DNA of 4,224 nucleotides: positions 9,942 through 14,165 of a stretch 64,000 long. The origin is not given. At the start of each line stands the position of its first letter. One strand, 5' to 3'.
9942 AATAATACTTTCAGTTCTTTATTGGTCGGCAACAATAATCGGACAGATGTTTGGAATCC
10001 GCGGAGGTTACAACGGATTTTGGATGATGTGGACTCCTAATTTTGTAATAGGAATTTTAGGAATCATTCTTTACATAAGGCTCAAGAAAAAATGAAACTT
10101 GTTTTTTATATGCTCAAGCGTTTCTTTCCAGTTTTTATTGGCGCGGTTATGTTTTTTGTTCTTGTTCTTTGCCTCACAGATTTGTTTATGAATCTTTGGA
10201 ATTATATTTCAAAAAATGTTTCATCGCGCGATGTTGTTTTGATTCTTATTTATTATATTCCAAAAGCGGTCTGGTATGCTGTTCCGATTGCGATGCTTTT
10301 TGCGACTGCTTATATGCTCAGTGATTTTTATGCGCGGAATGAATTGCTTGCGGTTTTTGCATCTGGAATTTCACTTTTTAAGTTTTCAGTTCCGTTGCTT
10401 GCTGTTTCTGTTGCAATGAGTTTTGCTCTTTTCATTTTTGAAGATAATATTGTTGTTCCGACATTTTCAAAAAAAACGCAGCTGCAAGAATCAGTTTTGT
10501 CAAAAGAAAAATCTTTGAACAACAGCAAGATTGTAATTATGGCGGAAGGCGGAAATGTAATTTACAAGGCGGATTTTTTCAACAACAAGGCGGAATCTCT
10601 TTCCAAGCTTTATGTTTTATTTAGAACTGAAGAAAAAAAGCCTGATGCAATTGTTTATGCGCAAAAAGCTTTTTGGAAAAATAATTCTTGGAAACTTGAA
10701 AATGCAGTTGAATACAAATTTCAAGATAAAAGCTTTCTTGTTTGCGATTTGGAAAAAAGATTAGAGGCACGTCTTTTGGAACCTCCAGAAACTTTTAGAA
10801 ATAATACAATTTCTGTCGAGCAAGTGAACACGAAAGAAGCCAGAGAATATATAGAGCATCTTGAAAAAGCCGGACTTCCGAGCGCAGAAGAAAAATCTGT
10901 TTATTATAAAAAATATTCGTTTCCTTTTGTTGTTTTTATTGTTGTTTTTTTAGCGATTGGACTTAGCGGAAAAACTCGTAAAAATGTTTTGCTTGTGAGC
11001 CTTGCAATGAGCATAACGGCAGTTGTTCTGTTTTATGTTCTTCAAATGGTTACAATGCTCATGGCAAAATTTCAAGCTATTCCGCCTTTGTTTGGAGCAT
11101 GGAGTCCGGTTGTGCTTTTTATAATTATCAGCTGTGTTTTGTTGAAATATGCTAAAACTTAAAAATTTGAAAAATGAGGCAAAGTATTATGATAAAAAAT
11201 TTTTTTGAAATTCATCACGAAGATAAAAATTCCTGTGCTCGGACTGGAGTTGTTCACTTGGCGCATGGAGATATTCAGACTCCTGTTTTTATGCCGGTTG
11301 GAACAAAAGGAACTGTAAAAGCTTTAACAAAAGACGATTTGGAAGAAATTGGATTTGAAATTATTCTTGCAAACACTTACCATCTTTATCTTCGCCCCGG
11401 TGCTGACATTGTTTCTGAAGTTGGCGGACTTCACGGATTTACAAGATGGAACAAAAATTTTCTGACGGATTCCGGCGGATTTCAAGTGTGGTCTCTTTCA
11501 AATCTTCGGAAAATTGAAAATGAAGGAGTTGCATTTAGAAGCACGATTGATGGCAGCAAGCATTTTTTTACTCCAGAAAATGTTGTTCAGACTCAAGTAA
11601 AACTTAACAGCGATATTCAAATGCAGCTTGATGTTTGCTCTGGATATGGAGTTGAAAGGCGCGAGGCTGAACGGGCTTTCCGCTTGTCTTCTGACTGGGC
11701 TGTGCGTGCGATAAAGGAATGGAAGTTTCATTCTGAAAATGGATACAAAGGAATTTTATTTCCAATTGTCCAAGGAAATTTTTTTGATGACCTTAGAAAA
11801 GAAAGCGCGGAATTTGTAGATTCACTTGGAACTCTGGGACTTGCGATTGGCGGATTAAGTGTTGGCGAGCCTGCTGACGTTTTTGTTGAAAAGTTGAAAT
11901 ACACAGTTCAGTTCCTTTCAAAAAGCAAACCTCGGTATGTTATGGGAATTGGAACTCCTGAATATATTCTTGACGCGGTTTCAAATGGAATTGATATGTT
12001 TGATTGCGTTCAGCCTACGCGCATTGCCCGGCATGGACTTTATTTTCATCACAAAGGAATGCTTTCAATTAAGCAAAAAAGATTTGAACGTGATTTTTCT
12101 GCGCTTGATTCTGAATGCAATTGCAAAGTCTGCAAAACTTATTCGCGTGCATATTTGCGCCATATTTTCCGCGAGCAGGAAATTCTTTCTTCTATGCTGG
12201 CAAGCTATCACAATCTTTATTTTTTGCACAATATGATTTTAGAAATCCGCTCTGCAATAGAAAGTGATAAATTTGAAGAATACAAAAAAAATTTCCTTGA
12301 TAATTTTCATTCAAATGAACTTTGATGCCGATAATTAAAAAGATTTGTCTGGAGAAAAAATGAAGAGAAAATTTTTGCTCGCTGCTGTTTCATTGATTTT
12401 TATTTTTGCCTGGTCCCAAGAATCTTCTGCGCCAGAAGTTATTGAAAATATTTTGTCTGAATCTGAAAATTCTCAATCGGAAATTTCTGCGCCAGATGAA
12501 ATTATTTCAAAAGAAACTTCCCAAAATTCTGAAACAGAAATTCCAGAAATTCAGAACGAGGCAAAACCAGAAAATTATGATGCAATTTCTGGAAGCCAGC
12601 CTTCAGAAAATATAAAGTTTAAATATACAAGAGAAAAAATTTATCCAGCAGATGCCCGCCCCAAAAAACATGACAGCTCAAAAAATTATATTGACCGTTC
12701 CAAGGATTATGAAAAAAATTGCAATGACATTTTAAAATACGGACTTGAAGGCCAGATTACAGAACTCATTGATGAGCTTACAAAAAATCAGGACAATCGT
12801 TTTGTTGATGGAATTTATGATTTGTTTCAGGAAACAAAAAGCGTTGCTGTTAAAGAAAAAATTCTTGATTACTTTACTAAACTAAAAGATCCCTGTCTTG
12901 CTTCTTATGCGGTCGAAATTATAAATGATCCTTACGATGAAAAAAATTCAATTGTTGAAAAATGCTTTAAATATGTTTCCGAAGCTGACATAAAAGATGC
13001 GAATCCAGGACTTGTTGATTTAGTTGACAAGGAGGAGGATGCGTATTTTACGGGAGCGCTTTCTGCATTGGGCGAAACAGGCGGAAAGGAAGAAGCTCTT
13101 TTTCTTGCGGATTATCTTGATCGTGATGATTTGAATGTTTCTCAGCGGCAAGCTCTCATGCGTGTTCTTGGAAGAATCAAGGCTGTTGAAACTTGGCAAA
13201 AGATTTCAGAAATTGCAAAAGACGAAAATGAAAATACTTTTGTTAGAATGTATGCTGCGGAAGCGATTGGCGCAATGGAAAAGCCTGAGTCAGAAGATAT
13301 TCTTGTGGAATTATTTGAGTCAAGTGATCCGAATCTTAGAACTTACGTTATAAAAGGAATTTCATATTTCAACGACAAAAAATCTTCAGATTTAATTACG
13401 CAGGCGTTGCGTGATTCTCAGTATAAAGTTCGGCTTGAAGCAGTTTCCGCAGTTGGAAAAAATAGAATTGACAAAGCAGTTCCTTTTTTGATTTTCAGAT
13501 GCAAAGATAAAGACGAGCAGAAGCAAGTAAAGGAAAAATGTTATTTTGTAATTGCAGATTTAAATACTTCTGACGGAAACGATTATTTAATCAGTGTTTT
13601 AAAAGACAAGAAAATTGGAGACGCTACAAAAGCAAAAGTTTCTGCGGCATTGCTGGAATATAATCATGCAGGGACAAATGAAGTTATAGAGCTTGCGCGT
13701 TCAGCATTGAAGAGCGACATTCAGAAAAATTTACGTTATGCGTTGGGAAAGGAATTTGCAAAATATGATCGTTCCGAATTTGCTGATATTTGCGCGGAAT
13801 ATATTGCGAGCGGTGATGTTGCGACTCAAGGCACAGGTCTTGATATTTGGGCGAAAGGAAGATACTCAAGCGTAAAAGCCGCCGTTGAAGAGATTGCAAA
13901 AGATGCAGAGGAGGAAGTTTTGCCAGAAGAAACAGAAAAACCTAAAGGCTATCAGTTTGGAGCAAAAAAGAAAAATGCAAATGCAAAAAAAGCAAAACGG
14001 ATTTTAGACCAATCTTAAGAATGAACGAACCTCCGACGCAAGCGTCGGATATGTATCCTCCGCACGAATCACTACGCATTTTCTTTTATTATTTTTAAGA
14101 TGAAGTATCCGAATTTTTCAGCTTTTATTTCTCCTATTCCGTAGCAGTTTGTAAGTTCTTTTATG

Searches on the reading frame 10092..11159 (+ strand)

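Call 48: search_protein_families(library=pfam, proteins=[window:10092-11159:+], max_evalue=0.0001)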
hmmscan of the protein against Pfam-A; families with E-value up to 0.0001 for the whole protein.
window:10092-11159:+ (356 aa): 1 family
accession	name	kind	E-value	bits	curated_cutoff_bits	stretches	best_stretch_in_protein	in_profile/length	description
PF03739.19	LptF_LptG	-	2e-71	241.3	27.9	1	6-352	2-352/353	Lipopolysaccharide export system permease LptF/LptG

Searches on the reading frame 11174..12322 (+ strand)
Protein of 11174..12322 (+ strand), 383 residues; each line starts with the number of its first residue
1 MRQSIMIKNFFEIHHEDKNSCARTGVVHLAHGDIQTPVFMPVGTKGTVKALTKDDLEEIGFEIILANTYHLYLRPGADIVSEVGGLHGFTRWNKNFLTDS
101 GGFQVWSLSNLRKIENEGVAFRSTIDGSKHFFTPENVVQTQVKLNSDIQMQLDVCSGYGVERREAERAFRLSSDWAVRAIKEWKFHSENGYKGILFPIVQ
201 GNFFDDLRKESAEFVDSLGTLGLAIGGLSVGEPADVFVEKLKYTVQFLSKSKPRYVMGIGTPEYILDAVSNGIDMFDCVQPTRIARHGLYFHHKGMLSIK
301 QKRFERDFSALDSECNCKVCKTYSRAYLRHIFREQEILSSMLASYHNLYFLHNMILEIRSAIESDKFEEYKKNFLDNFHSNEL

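Call 48: search_protein_families(library=pfam, proteins=[window:11174-12322:+], max_evalue=0.0001)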
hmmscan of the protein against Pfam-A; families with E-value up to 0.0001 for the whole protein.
window:11174-12322:+ (383 aa): 1 family
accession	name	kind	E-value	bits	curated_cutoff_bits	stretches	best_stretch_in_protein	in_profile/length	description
PF01702.25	TGT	-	6.8e-145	483.1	26.3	1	22-378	3-355/357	Queuine tRNA-ribosyltransferase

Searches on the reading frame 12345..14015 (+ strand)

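Call 48: search_protein_families(library=pfam, proteins=[window:12345-14015:+], max_evalue=0.0001)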
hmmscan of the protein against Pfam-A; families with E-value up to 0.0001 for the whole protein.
window:12345-14015:+ (557 aa): 3 families
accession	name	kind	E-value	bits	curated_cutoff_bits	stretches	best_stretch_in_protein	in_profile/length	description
PF13646.12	HEAT_2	-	2.6e-21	76.1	27.7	2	319-391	3-76/88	HEAT repeats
PF03130.22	HEAT_PBS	-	9.9e-07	29.1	20.9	0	300-325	1-26/27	PBS lyase HEAT-like repeat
PF02985.28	HEAT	-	3.3e-05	24.2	23.5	0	350-371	4-25/31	HEAT repeat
